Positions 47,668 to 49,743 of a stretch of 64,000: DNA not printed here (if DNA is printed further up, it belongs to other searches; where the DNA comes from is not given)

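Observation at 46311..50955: Four-gene radical-SAM/SPASM cassette of unknown function inserted between gap and pgk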

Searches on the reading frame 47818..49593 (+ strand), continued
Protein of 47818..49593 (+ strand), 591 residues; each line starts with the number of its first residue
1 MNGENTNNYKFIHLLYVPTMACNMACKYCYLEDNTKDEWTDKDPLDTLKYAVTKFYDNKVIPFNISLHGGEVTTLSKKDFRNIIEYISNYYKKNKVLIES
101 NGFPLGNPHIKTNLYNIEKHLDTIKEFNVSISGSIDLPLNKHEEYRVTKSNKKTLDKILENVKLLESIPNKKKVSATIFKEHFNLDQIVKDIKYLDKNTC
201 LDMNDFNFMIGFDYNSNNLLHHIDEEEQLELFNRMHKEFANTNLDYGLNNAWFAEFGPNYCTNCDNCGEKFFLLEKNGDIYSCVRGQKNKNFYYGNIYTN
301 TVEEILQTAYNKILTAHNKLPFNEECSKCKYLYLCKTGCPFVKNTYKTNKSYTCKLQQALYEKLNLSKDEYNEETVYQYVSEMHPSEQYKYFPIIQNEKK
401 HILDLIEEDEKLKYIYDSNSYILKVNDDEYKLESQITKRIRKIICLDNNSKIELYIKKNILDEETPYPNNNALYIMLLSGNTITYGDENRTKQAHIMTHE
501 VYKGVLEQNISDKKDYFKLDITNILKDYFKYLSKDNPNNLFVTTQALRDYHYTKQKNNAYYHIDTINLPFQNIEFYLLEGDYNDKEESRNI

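Call 38: get_annotated_region(hit=H1, flank=7000)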
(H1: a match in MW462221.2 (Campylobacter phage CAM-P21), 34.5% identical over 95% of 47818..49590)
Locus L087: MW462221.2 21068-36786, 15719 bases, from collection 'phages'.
description: Campylobacter phage CAM-P21, complete genome.
organism: Campylobacter phage CAM-P21 (NCBI taxid 2806604)
taxonomy: Viruses; Duplodnaviria; Heunggongvirae; Uroviricota; Caudoviricetes
host: Campylobacter coli CAN 10; source: chicken; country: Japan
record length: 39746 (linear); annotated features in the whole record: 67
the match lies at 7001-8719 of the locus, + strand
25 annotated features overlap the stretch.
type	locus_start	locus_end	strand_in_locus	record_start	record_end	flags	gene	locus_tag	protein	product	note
CDS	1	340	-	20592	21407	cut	-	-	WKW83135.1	hypothetical protein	rasttk_feature_annotation_tool=annotate_proteins_km er_v2; rasttk_feature_creation_tool=/opt/patric-common/ ...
CDS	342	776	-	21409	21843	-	-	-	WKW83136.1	hypothetical protein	rasttk_feature_annotation_tool=annotate_proteins_km er_v2; rasttk_feature_creation_tool=/opt/patric-common/ ...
CDS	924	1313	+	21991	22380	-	-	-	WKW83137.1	hypothetical protein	rasttk_feature_annotation_tool=annotate_proteins_km er_v2; rasttk_feature_creation_tool=/opt/patric-common/ ...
CDS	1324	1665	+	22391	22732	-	-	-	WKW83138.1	hypothetical protein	rasttk_feature_annotation_tool=annotate_proteins_km er_v2; rasttk_feature_creation_tool=/opt/patric-common/ ...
CDS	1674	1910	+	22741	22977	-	-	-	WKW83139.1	putative lipoprotein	rasttk_feature_annotation_tool=annotate_proteins_km er_v2; rasttk_feature_creation_tool=/opt/patric-common/ ...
CDS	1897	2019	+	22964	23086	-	-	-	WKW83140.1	hypothetical protein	rasttk_feature_annotation_tool=annotate_proteins_km er_v2; rasttk_feature_creation_tool=/opt/patric-common/ ...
CDS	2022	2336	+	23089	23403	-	-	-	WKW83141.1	holin/antiholin component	rasttk_feature_annotation_tool=annotate_proteins_km er_v2; rasttk_feature_creation_tool=/opt/patric-common/ ...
CDS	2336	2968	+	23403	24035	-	-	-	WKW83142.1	baseplate assembly protein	rasttk_feature_annotation_tool=annotate_proteins_km er_v2; rasttk_feature_creation_tool=/opt/patric-common/ ...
CDS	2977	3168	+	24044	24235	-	-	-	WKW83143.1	hypothetical protein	rasttk_feature_annotation_tool=annotate_proteins_km er_v2; rasttk_feature_creation_tool=/opt/patric-common/ ...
CDS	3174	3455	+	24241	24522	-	-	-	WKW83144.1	baseplate assembly protein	rasttk_feature_annotation_tool=annotate_proteins_km er_v2; rasttk_feature_creation_tool=/opt/patric-common/ ...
CDS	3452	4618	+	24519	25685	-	-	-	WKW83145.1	baseplate assembly protein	rasttk_feature_annotation_tool=annotate_proteins_km er_v2; rasttk_feature_creation_tool=/opt/patric-common/ ...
CDS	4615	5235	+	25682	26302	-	-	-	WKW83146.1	tail formation protein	rasttk_feature_annotation_tool=annotate_proteins_km er_v2; rasttk_feature_creation_tool=/opt/patric-common/ ...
CDS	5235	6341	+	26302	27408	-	-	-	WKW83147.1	tail fiber protein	rasttk_feature_annotation_tool=annotate_proteins_km er_v2; rasttk_feature_creation_tool=/opt/patric-common/ ...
CDS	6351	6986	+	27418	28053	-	-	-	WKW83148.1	hypothetical protein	rasttk_feature_annotation_tool=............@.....; rasttk_feature_creation_tool=/opt/patric-common/ ...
CDS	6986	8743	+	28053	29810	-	-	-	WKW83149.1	hypothetical protein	rasttk_feature_annotation_tool=annotate_proteins_km er_v2; rasttk_feature_creation_tool=/opt/patric-common/ ...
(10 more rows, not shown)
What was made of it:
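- Homologues lie in phage tail modules (call 38).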

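Call 40: predict_structure(alignment_id=A1)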
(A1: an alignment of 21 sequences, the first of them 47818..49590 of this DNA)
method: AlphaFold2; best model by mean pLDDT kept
length: 591 residues; sequences in the alignment: 21
mean_pLDDT: 87.4   pTM: 0.66
mean pLDDT of the five models: 87.4, 87.2, 86.4, 86.2, 86.3
residues with pLDDT >= 90: 332; 70-90: 220; 50-70: 20; < 50: 19
segments of 3 or more residues with pLDDT < 50: 1-6, 580-591
pLDDT, mean of each block of 10 residues (from residue 1): 53 93 83 72 94 97 89 92 97 93 89 90 93 92 88 90 85 90 96 94 91 71 93 97 94 86 75 94 88 96 95 91 91 89 88 91 89 89 89 65 85 89 95 88 90 93 78 93 81 91 87 92 92 92 92 86 84 84 37 33
secondary structure, 60 per line:
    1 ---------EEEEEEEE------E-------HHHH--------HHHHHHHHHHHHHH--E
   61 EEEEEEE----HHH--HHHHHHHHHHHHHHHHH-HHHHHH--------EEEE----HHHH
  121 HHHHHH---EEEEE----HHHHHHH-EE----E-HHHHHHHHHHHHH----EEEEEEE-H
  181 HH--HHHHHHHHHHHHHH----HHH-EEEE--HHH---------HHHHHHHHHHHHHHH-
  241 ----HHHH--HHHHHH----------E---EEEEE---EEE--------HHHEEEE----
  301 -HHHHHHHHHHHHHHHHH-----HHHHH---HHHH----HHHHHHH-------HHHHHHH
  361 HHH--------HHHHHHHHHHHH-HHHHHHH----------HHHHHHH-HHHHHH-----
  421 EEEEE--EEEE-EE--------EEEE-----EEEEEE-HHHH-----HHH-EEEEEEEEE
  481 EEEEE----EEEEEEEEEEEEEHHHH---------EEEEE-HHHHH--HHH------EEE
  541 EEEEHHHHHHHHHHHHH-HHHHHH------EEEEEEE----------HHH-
elements in order: E10-17 H32-35 H44-57 E60-67 H77-93 H95-100 E109-112 H117-126 E130-134 H139-145 H155-167 E172-178 H185-198 E207-210 H225-239 H245-248 H251-256 E271-275 E279-281 E293-296 H302-318 H324-328 H332-335 H340-346 H354-363 H372-383 H385-391 H402-408 H410-415 E421-425 E428-431 E443-446 E452-457 H459-462 E472-485 E490-502 H503-506 E516-520 H522-526 E538-544 H545-557 H559-564 E571-577
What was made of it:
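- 47818..49593 (+): g2: 591-aa radical SAM/SPASM enzyme with a family-specific C-terminal domain. AF2 model has pLDDT 87 (call 40).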

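Call 44: fold_search(model_id=the predicted structure, library=pdb)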
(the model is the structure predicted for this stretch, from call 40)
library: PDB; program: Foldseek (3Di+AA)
matches with E <= 10: 1082; with E <= 0.001: 65
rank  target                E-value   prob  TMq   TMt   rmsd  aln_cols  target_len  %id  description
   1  4k37_A                5.7e-14  1.00  0.44  0.69   4.6       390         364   19  Native anSMEcpe with bound AdoMet (released 2013-05-08)
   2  4k36_A                6.8e-14  1.00  0.44  0.65   7.8       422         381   18  His6 tagged anSMEcpe with bound AdoMet (released 2013-05-08)
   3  4k39_A                3.2e-13  1.00  0.44  0.68   5.1       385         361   18  Native anSMEcpe with bound AdoMet and Cp18Cys peptide (released 2013-05-08)
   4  4k37_B                3.4e-13  1.00  0.44  0.68   4.7       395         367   18  Native anSMEcpe with bound AdoMet (released 2013-05-08)
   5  4k38_A                3.4e-13  1.00  0.43  0.66   4.8       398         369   18  Native anSMEcpe with bound AdoMet and Kp18Cys peptide (released 2013-05-08)
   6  4k36_B                6.8e-13  1.00  0.44  0.68   4.9       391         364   18  His6 tagged anSMEcpe with bound AdoMet (released 2013-05-08)
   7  4k39_B                1.9e-12  1.00  0.47  0.73   4.1       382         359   16  Native anSMEcpe with bound AdoMet and Cp18Cys peptide (released 2013-05-08)
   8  5why_A                3.8e-12  1.00  0.43  0.59   4.7       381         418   20  Structural Insights into Thioether Bond Formation in the Biosynthesis of Sactipeptides (released 2017-07-26)
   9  4k38_B                4.8e-12  1.00  0.45  0.70   4.5       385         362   19  Native anSMEcpe with bound AdoMet and Kp18Cys peptide (released 2013-05-08)
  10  5why_B                7.6e-12  1.00  0.43  0.58   4.8       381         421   20  Structural Insights into Thioether Bond Formation in the Biosynthesis of Sactipeptides (released 2017-07-26)
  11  5wgg_A                1.9e-11  1.00  0.43  0.56   5.8       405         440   18  Structural Insights into Thioether Bond Formation in the Biosynthesis of Sactipeptides (released 2017-07-26)
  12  5v1s_A                1.4e-10  1.00  0.43  0.57   6.2       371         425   16  Crystal structure of Streptococcus suis SuiB bound to S-adenosylmethionine (released 2017-08-30)
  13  9gmc_C                3.2e-10  1.00  0.40  0.61   6.3       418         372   13  Crystal structure of the complex formed between the radical SAM protein ChlB and the R3A mutant of ChlA (released 2025-06-25)
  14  9gmc_A                3.4e-10  1.00  0.39  0.59   6.7       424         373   13  Crystal structure of the complex formed between the radical SAM protein ChlB and the R3A mutant of ChlA (released 2025-06-25)
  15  5v1q_A                6.5e-10  1.00  0.42  0.55   6.6       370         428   17  Crystal structure of Streptococcus suis SuiB (released 2017-08-30)
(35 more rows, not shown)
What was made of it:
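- Closest known: anSME. Same: Best structural match (call 44).
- Its best structural matches are anSMEcpe, CteB and SuiB (call 44). The closest solved structure is anSMEcpe (E 6e-14, TM 0.69 on the target; call 44).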

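Call 55: find_related_loci(query=A1, collection=viral_contigs, flank=6000)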
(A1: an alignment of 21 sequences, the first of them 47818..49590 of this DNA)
Query A1 (591 aa) in viral_contigs; peptide patterns used: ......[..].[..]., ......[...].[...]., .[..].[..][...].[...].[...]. (x = any residue, [..] = any of these).
52 stretches matched a pattern; 19 encode a relative of the query (tblastn E <= 1e-3); 19 distinct loci.
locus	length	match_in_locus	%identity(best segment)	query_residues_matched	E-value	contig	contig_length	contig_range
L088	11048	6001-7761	61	3-586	0e+0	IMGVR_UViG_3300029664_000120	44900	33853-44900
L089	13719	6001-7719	35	14-575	6e-96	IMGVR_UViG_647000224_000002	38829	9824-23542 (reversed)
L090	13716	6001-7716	35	14-575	2e-95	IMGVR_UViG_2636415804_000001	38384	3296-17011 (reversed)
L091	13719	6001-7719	34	14-575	4e-95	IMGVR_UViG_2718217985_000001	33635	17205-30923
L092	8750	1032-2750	34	14-575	4e-95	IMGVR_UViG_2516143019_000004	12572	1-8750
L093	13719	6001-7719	34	14-575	4e-95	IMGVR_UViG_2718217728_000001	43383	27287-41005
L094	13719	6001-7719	34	14-575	4e-95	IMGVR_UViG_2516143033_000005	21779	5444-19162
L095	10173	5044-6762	34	14-575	3e-94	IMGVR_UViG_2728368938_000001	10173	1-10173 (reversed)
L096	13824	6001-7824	32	3-581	2e-92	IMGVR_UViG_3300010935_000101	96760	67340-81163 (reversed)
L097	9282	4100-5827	34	14-581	3e-90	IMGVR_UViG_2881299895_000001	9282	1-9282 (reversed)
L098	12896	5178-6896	33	14-575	3e-90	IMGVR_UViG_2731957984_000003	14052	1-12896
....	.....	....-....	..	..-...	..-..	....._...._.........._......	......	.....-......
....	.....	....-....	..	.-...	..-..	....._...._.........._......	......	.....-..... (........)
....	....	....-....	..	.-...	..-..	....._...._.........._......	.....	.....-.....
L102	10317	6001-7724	32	14-576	9e-77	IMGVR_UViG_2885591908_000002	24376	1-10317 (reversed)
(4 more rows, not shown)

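Call 58: search_protein_families(library=phrogs, proteins=[window:47818-49593:+, L087:5235-6341:+, L087:6351-6986:+, L087:8736-9122:+, L087:9119-10132:+, L085:6326-6847:+], max_evalue=0.01)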
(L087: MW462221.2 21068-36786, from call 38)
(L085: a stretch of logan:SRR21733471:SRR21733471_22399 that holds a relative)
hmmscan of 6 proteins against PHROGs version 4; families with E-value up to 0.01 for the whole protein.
window:47818-49593:+ (591 aa): 1 family
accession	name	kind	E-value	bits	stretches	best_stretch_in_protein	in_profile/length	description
phrog_1802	-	other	1.4e-42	147.3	1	16-585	48-554/556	radical SAM domain-containing protein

L087:5235-6341:+ (368 aa): 27 families (the best 25 are shown)
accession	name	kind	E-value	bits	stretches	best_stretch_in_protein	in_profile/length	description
phrog_14531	-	unknown function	4.2e-111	372.4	1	1-245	1-244/343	-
phrog_1162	-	tail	7.8e-88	295.8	1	1-345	1-353/354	tail fiber protein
phrog_1780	-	tail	1.5e-57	196.9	1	3-204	3-193/855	tail collar fiber protein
phrog_327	-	tail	5.7e-45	155.7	1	4-239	6-255/618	tail protein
phrog_2137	-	tail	1.3e-40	140.6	1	1-239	1-245/267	tail fiber protein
phrog_988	-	tail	3e-38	133.5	1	4-154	4-157/574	tail protein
phrog_6202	-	tail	2.6e-37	130.3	1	4-229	3-235/636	tail fiber protein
phrog_381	-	tail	1.7e-34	121.1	1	5-185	4-157/566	tail fiber protein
phrog_5181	-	unknown function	5.5e-34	118.5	1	4-165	3-166/763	-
phrog_11518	-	tail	1.3e-33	117.2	1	4-153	2-155/812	tail fiber protein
phrog_4618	-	tail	2.3e-31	110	1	4-209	3-219/413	tail collar fiber protein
phrog_10153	-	tail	2e-30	107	1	5-236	4-229/327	tail fiber protein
phrog_295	-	tail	3.9e-30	106.3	1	2-231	162-393/794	tail fiber protein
phrog_30680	-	unknown function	9.7e-22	78.5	1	5-152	2-152/342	-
phrog_14570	-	unknown function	1.6e-21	77.6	1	4-160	6-164/540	-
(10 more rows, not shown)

L087:6351-6986:+ (211 aa): 3 families
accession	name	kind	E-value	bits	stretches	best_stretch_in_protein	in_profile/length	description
phrog_10241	-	unknown function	2.3e-143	476.2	1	1-211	1-211/211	-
phrog_6034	-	unknown function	1.2e-09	39.2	1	136-209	83-162/164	-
phrog_14311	-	unknown function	1.4e-06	29.4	1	137-209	60-138/140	-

L087:8736-9122:+ (128 aa): 1 family
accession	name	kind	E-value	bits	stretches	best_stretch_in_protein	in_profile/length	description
phrog_1158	-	tail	1.8e-49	169.2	1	1-127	6-140/205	tail assembly chaperone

L087:9119-10132:+ (337 aa): 4 families
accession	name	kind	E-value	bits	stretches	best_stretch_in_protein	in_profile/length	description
phrog_5132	-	unknown function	3.9e-179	596.8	1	1-315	88-411/411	-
phrog_16233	-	tail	1.4e-32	113.5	1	63-275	1107-1318/1357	tail fiber protein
phrog_24887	-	unknown function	2.1e-31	110.1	1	65-274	385-593/633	-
phrog_31410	-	unknown function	4.3e-31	108.7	1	65-273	707-914/955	-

L085:6326-6847:+ (173 aa): 2 families
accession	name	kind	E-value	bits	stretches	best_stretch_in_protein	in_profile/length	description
phrog_16233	-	tail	0.00053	18.8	1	75-130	132-190/1357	tail fiber protein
phrog_14531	-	unknown function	0.0018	18.6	1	78-151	202-270/343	-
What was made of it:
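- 47818..49593 (+): Best structural matches are anSMEcpe, CteB and SuiB (call 44). phrog_1802 matches over the full length, E 1.4e-42 (call 58).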

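Call 80: find_encoding_contigs(protein=P0001, flank=3000, max_places=6)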
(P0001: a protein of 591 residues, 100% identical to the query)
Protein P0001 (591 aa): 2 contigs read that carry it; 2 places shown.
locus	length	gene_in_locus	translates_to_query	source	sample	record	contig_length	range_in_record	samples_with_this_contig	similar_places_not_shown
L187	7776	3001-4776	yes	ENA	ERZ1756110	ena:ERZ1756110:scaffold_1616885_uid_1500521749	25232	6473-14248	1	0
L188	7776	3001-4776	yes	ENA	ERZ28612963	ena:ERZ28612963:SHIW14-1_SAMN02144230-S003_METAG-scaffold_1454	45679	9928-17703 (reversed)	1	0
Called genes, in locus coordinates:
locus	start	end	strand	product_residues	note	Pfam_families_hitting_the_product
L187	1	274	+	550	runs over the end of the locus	PF00485:PRK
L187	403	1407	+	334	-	PF00044:Gp_dh_N, PF02800:Gp_dh_C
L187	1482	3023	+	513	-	PF13306:LRR_5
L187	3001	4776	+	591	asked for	PF04055:Radical_SAM, PF13353:Fer4_12 (weak)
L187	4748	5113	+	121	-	-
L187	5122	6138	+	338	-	PF12773:DZR (faint)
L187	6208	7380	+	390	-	PF00162:PGK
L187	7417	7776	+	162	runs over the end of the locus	-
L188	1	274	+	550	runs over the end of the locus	PF00485:PRK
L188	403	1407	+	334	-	PF00044:Gp_dh_N, PF02800:Gp_dh_C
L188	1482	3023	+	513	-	PF13306:LRR_5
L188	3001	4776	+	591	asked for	PF04055:Radical_SAM, PF13353:Fer4_12 (weak)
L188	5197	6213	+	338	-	PF12773:DZR (faint)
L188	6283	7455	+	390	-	PF00162:PGK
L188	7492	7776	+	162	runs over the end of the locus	-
